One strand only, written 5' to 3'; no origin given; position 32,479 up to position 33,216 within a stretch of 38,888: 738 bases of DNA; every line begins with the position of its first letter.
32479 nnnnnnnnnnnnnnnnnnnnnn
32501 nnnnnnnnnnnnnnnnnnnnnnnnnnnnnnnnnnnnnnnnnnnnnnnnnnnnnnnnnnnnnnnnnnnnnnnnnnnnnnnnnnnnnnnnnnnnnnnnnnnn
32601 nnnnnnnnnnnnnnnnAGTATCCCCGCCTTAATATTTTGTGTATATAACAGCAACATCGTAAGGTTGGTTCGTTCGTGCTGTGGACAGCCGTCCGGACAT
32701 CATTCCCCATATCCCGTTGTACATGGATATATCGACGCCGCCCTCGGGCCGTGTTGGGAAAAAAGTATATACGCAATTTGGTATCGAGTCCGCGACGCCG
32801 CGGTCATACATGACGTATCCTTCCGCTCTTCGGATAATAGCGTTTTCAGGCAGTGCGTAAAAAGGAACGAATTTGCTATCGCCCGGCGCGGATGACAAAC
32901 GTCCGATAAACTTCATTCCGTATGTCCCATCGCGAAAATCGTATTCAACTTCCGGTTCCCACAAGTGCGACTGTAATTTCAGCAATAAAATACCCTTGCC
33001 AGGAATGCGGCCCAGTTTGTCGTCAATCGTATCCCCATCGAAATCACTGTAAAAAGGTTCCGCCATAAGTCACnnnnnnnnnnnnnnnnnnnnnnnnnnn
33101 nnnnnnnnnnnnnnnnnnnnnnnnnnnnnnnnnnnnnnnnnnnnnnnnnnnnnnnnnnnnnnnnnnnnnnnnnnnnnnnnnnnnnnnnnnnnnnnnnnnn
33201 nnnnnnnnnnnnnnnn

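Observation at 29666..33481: Five-gene knob/collagen/LRR cassette wedged between the capsid gene and the connector genes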

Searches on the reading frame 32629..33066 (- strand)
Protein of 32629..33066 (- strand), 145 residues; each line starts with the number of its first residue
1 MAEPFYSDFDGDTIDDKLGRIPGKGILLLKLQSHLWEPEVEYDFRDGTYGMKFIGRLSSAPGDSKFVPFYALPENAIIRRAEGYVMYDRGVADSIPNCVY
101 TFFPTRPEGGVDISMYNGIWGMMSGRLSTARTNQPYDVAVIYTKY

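Call 3: search_protein_families(library=pfam, proteins=[window:32629-33066:-], max_evalue=0.1)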
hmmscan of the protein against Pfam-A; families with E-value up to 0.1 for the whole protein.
window:32629-33066:- (145 aa): 0 families

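Call 4: search_protein_families(library=phrogs, proteins=[window:32629-33066:-], max_evalue=0.1)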
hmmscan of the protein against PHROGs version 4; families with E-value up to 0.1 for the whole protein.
window:32629-33066:- (145 aa): 0 families

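Call 19: find_related_loci(query=window:32629-33066:-, collection=viral_contigs, flank=10000)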
Query window:32629-33066:- (145 aa) in viral_contigs; peptide patterns used: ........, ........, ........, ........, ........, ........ (x = any residue, [..] = any of these).
No stretch of DNA in the collection matches any of the patterns.

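Call 21: search_dna_similar(query=window:32629-33066:-, collection=phages, mode=protein, max_evalue=1, max_rows=20)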
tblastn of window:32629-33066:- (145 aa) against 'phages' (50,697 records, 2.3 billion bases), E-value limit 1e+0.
No match.

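Call 33: search_protein_representatives(protein=window:32629-33066:-)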
Query: 145 residues. Proteins with E-value up to 0.001 (for the whole library): 18; up to 1e-10: 3; up to 1e-30: 1. The best 18 are listed.
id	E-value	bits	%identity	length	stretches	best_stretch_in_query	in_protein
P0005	1.4e-95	333.7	100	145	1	1-145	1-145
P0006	5.7e-15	72.0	33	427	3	31-144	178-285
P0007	2.8e-12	63.2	25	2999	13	53-100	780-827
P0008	4.6e-08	49.6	37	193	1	28-144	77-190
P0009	1.3e-07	48.1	34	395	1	29-144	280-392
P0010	2.0e-07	47.5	33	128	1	26-144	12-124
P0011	2.7e-07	47.0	32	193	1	26-144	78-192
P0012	2.9e-06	43.7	48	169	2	19-62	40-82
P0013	1.0e-05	41.9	38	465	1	31-144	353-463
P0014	1.4e-05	41.5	35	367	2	31-90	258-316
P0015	1.1e-04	38.6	31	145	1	32-144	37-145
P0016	1.6e-04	38.1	38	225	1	28-144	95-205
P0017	2.1e-04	37.7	32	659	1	33-144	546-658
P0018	2.5e-04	37.4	33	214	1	34-144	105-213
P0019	4.5e-04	36.6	30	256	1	21-144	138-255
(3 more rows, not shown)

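Call 36: find_homologous_proteins(query=A2, max_evalue=0.001)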
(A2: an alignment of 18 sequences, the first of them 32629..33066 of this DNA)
Query A2 (18 sequences) (145 aa, profile of the alignment): 29 proteins with E <= 0.001 among 428 candidates.
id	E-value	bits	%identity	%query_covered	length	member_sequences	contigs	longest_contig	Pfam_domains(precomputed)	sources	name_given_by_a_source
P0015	2.1e-32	130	31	76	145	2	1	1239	-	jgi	jgi:hypothetical protein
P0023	9.1e-32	128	30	77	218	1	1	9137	-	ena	-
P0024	2.4e-29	120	29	77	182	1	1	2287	-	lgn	-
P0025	1.1e-28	118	31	76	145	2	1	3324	-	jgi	jgi:hypothetical protein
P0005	1.3e-28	118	100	100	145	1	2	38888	-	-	-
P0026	2.4e-28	117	29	90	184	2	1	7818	-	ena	-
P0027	2.5e-28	117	25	86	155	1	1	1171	-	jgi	jgi:hypothetical protein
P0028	2.7e-26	111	33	77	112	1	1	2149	-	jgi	jgi:hypothetical protein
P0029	2.9e-25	107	28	92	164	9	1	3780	-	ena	-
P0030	2.9e-23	101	28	76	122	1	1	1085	-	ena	-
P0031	9.0e-23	99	30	76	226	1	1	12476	-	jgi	jgi:hypothetical protein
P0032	1.1e-22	99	31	76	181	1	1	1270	-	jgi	jgi:hypothetical protein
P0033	2.1e-22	98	29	77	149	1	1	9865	-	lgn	-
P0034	1.1e-21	96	25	76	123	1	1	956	-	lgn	-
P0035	7.1e-21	93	33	76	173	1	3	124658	-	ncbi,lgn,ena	-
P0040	1.6e-19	89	29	76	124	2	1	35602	-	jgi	jgi:hypothetical protein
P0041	2.2e-19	88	39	21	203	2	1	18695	PF01391.24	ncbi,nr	ncbi:MAG: collagen-like protein [Lachnospiraceae bacterium]|nr:collagen-like protein [Lachnospiracea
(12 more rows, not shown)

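Call 37: search_solved_structures(query=A2, max_evalue=10, show_alignments=2)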
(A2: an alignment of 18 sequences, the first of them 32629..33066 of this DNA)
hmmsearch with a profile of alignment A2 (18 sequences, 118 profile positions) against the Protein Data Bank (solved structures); distinct sequences matched with E-value up to 10: 2.
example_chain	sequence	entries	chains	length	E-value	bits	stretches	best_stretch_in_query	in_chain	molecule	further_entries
4fze_H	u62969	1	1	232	0.64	14.1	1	24-66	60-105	N26_i1 Fab heavy chain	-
4o2w_A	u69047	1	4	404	9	10.4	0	18-48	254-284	E3 ubiquitin-protein ligase HERC1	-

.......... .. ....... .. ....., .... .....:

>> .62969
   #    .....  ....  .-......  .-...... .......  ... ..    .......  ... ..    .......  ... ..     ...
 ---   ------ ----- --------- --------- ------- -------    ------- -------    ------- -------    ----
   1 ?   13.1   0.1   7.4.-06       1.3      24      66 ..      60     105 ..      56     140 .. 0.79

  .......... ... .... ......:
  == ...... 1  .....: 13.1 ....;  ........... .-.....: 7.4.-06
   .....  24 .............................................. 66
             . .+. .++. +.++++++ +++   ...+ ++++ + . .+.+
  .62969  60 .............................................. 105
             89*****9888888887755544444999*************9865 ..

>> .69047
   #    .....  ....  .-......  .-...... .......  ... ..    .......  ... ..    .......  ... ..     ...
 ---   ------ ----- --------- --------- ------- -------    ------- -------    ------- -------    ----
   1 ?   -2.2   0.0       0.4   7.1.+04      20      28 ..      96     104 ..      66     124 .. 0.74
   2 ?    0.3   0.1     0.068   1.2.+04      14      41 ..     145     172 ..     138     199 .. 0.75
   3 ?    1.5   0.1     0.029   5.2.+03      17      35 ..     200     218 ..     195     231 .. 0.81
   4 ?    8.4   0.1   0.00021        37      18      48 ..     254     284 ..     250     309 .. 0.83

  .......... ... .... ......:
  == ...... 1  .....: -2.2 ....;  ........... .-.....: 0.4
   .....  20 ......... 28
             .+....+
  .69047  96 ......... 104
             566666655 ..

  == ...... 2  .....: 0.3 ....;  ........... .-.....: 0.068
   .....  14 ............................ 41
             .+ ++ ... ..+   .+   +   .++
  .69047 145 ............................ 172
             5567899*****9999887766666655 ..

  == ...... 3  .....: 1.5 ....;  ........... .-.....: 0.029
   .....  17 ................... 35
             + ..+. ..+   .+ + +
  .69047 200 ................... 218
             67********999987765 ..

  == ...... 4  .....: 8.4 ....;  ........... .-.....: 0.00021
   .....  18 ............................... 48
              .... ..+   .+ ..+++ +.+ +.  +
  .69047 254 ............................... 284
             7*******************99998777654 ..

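Call 38: search_protein_families(library=pfam, proteins=[P0006, P0007, P0009, P0013, P0014, P0017, P0019, P0008, P0011], max_evalue=0.01)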
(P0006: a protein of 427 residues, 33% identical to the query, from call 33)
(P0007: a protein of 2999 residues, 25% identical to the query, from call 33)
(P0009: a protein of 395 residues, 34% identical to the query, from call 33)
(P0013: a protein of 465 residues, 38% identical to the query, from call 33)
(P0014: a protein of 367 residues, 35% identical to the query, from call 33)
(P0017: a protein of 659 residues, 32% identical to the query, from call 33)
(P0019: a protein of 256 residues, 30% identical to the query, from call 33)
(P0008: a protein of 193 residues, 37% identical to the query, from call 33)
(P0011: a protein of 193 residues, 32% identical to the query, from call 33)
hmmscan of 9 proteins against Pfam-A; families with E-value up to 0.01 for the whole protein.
P0006 (427 aa): 0 families

P0007 (2999 aa): 5 families
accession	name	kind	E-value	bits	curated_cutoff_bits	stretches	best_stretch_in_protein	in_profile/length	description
PF09928.14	DUF2160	-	2e-19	70.1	28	0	590-610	31-51/88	Predicted small integral membrane protein (DUF2160)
PF24837.1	AMIN-like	-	8.6e-16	58.6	27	0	577-608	35-65/129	AMIN-like domain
PF15796.10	KELK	-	3.2e-11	44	27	0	541-570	50-79/80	KELK-motif containing domain of MRCK Ser/Thr protein kinase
PF05103.18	DivIVA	-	0.0052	17.2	28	0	168-227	8-66/131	DivIVA protein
PF14789.11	THDPS_M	-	0.007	16.9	25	0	624-635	28-39/41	Tetrahydrodipicolinate N-succinyltransferase middle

P0009 (395 aa): 0 families

P0013 (465 aa): 0 families

P0014 (367 aa): 0 families

P0017 (659 aa): 0 families

P0019 (256 aa): 0 families

P0008 (193 aa): 1 family
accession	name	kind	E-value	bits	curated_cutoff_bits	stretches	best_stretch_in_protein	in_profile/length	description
PF24243.1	Phage_tail_C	-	2.8e-06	27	23.7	1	41-63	3-25/26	Phage tail tip domain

P0011 (193 aa): 0 families

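Call 44: find_encoding_contigs(protein=P0035, flank=10000, max_places=3)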
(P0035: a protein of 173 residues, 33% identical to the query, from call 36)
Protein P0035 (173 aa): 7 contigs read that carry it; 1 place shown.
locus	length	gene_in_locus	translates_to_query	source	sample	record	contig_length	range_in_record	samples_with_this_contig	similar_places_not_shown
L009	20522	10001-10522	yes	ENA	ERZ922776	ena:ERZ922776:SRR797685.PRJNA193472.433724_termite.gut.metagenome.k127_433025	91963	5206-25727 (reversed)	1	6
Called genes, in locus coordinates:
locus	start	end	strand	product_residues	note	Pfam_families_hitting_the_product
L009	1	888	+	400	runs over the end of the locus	PF05065:Phage_capsid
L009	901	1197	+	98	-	-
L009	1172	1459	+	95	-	-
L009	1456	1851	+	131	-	-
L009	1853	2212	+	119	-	-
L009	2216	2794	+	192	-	-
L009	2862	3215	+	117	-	-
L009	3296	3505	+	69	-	-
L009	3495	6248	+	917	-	PF04513:Baculo_PEP_C (faint), PF05478:Prominin (faint), PF10145:PhageMin_Tail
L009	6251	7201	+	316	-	PF22768:SPP1_Dit (faint)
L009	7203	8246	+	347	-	PF14594:Sipho_Gp37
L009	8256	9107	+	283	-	-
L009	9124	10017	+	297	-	-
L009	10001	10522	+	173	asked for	-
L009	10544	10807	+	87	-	PF10779:XhlA (weak)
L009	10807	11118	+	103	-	-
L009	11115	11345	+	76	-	-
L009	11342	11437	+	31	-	-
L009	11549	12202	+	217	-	PF00959:Phage_lysozyme, PF01471:PG_binding_1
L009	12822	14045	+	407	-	-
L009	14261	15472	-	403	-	PF07690:MFS_1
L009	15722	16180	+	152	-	-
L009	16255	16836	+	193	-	PF00440:TetR_N, PF17922:TetR_C_17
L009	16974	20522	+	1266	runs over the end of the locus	PF18072:FGAR-AT_linker (weak), PF02769:AIRS_C, PF13507:GATase_5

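Call 45: find_encoding_contigs(protein=P0040, flank=10000, max_places=2)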
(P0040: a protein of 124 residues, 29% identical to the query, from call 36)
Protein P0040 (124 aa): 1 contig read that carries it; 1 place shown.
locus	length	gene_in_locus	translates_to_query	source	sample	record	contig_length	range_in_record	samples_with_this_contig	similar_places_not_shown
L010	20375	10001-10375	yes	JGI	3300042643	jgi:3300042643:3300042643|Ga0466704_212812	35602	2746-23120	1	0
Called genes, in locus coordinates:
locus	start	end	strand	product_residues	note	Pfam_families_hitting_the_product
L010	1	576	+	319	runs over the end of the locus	-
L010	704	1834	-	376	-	-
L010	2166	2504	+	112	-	PF01197:Ribosomal_L31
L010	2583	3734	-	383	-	PF07690:MFS_1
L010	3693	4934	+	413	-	PF03462:PCRF, PF00472:RF-1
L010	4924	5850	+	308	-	PF17827:PrmC_N, PF05175:MTS (weak), PF13649:Methyltransf_25 (faint), PF13847:Methyltransf_31 (faint)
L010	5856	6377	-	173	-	PF13302:Acetyltransf_3, PF00583:Acetyltransf_1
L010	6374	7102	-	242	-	PF01745:IPT (weak), PF01715:IPPT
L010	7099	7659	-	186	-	-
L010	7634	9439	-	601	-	PF07973:tRNA_SAD, PF00587:tRNA-synt_2b, PF03129:HGTP_anticodon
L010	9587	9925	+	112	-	-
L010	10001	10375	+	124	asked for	-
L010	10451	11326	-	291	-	PF01545:Cation_efflux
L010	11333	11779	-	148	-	PF01047:MarR, PF12802:MarR_2 (weak)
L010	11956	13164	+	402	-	-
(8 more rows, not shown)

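Call 46: find_encoding_contigs(protein=P0041, flank=10000, max_places=2)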
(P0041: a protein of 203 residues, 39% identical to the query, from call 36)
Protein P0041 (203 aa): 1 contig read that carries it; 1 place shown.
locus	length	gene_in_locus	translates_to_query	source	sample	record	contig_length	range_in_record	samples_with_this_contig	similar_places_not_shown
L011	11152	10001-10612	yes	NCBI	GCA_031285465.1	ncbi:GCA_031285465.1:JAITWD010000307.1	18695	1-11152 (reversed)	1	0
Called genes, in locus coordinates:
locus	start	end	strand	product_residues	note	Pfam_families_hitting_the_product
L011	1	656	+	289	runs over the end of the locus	PF02645:DegV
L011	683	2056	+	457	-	PF13365:Trypsin_2 (weak), PF13180:PDZ_2, PF17820:PDZ_6 (faint)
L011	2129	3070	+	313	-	PF01966:HD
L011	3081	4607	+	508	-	PF01938:TRAM, PF05958:tRNA_U5-meth_tr, PF13649:Methyltransf_25 (weak), PF13847:Methyltransf_31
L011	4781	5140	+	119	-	-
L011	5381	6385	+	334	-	PF17761:DUF1016_N, PF06250:YhcG_C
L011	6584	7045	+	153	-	PF00293:NUDIX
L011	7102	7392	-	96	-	PF12675:DUF3795 (faint)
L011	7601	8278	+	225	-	PF07385:Lyx_isomer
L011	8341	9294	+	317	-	PF00294:PfkB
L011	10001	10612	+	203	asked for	PF01391:Collagen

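Call 47: find_encoding_contigs(protein=P0033, flank=10000, max_places=2)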
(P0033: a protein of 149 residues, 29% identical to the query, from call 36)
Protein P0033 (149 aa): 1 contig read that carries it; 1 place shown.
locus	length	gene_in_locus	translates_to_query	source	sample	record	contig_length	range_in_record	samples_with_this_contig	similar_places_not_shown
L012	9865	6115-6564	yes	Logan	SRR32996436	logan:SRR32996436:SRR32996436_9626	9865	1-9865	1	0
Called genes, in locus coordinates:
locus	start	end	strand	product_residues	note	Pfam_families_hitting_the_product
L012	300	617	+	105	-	-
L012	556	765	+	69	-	-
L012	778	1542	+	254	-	PF25309:ELLD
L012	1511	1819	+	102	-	-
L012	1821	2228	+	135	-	-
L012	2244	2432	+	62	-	-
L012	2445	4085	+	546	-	-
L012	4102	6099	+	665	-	PF07484:Collar, PF00754:F5_F8_type_C (weak), PF22633:F5_F8_type_C_2 (weak)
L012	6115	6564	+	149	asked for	-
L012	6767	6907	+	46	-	-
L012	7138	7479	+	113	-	-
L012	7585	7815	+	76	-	-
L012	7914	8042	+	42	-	-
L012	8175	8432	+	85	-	-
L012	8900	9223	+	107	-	-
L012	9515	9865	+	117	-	?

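Call 50: predict_structure(alignment_id=A3)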
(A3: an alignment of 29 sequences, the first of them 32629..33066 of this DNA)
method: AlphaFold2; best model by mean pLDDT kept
length: 145 residues; sequences in the alignment: 29
mean_pLDDT: 76.2   pTM: 0.70
mean pLDDT of the five models: 76.2, 74.6, 74.5, 73.9, 72.9
residues with pLDDT >= 90: 46; 70-90: 51; 50-70: 31; < 50: 17
segments of 3 or more residues with pLDDT < 50: 11-21
pLDDT, mean of each block of 10 residues (from residue 1): 48 45 70 91 93 91 80 86 86 74 60 71 73 91 92
secondary structure, 60 per line:
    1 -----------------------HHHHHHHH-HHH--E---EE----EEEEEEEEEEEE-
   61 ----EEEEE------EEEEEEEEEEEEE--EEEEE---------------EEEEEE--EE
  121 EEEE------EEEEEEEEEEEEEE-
elements in order: H24-31 E48-59 E65-69 E76-88 E91-95 E111-116 E119-124 E131-144

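Call 53: fold_search(model_id=the predicted structure, library=pdb)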
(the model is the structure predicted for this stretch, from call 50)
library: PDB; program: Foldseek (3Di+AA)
matches with E <= 10: 958; with E <= 0.001: 0
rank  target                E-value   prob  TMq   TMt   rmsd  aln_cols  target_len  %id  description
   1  1xja_C                7.5e-02  0.23  0.20  0.18  10.6       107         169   16  Apo form of the Y31V mutant dimerization domain fragment of Escherichia coli regulatory protein AraC (released 2004-10-12)
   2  3v10_A                1.0e-01  0.44  0.25  0.14  10.4       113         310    9  Crystal structure of the collagen binding domain of Erysipelothrix rhusiopathiae surface protein RspB (released 2012-10-24)
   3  6ct8                  1.2e-01  0.69  0.33  0.21  10.3       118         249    6  Selenomethionine structure of N-truncated R2-type pyocin tail fiber at 2.6 angstrom resolution (released 2019-02-20)
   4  6cl5_A                1.3e-01  0.87  0.36  0.16   6.4       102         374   12  Structure of P. aeruginosa R1 pyocin fiber PALES_06171 comprising C-terminal residues 323-701 (released 2018-06-27)
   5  9i0y_a                1.3e-01  0.51  0.32  0.37   7.1       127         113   13  Recombinant Ena2A fibers (released 2025-03-12)
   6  3v10_B                1.3e-01  0.44  0.29  0.16  10.0       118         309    8  Crystal structure of the collagen binding domain of Erysipelothrix rhusiopathiae surface protein RspB (released 2012-10-24)
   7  6cxb                  1.5e-01  0.69  0.37  0.42  10.3       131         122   11  Structure of N-truncated R1-type pyocin tail fiber at 1.7 angstrom resolution (released 2019-02-20)
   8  9i0y_0                1.5e-01  0.51  0.31  0.36   7.1       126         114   14  Recombinant Ena2A fibers (released 2025-03-12)
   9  5zj0                  1.7e-01  0.11  0.15  0.09  15.5       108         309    9  Crystal structure of Xanthomonas campestris FlgL (space group C2) (released 2018-10-17)
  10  9vzk_Y                1.8e-01  0.57  0.32  0.13   6.9       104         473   13  Cryo-EM structure of bacteriophage P1 baseplate in C3 (released 2025-10-22)
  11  1xja_D                1.8e-01  0.15  0.20  0.19  10.7       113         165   16  Apo form of the Y31V mutant dimerization domain fragment of Escherichia coli regulatory protein AraC (released 2004-10-12)
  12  6c72_A                1.9e-01  0.51  0.36  0.12   7.4       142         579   12  Crystal structure of a tailspike protein gp49 from Acinetobacter baumannii bacteriophage Fri1, a capsular polysacchari (released 2019-01-23)
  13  4tsd_B                1.9e-01  0.21  0.26  0.22  10.7       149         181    9  Crystal structure of Helicobacter pylori HP1029 (released 2015-06-10)
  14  1xja_A                2.0e-01  0.18  0.20  0.19  10.6       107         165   15  Apo form of the Y31V mutant dimerization domain fragment of Escherichia coli regulatory protein AraC (released 2004-10-12)
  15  7a02_A                2.5e-01  0.80  0.37  0.46   4.5       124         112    9  Bacillus endospore appendages form a novel family of disulfide-linked pili (released 2021-04-28)
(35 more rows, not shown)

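Call 58: fold_search(model_id=the predicted structure, library=viral)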
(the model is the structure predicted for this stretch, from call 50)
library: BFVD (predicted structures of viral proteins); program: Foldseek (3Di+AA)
matches with E <= 10: 1214; with E <= 0.001: 3
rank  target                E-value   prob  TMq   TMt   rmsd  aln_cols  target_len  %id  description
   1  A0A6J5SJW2            3.8e-04  1.00  0.47  0.41  13.4       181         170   11  Uncharacterized protein [uncultured Caudovirales phage]
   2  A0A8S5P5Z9            7.7e-04  1.00  0.46  0.34   5.1       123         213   13  Uncharacterized protein [Siphoviridae sp. ctsUY14]
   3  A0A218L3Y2            9.1e-04  1.00  0.42  0.15   5.4       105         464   17  Tail fiber protein [Pseudomonas phage vB_PaeM_G1]
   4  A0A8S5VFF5            1.2e-03  1.00  0.47  0.18   3.6       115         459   16  Collagen alpha 1(VIII) chain protein [Siphoviridae sp. ct1da40]
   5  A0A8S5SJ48            2.0e-03  1.00  0.41  0.27   4.9       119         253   15  Uncharacterized protein [Siphoviridae sp. ctFIm6]
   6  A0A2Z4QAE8            2.6e-03  1.00  0.43  0.30   5.7       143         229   15  (no name in the UniProt tables at hand)
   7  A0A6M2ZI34            3.4e-03  0.99  0.42  0.14   9.6       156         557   10  Virion protein [Synechococcus phage S-SCSM1]
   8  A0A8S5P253            4.0e-03  1.00  0.48  0.65   4.3       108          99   14  Uncharacterized protein [Siphoviridae sp. ctg2r17]
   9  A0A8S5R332            4.7e-03  1.00  0.47  0.22   4.7       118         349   14  Uncharacterized protein [Myoviridae sp. ctxi06]
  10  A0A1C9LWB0            6.2e-03  0.99  0.36  0.30  12.2       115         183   14  (no name in the UniProt tables at hand)
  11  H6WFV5                6.2e-03  0.85  0.27  0.09   7.7       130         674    8  Virion structural protein and packaging [Cyanophage S-TIM5]
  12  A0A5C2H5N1            6.6e-03  0.99  0.38  0.38   7.6       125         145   10  Uncharacterized protein [Sinorhizobium phage ort11]
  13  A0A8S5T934            8.7e-03  1.00  0.51  0.38   4.7       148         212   13  Tail fiber protein [Podoviridae sp. ctU557]
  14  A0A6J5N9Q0            8.7e-03  0.93  0.31  0.05   9.9       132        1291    9  LbR_YadA-like domain containing protein [uncultured Caudovirales phage]
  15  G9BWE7                9.7e-03  1.00  0.43  0.21   3.9        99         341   13  (no name in the UniProt tables at hand)
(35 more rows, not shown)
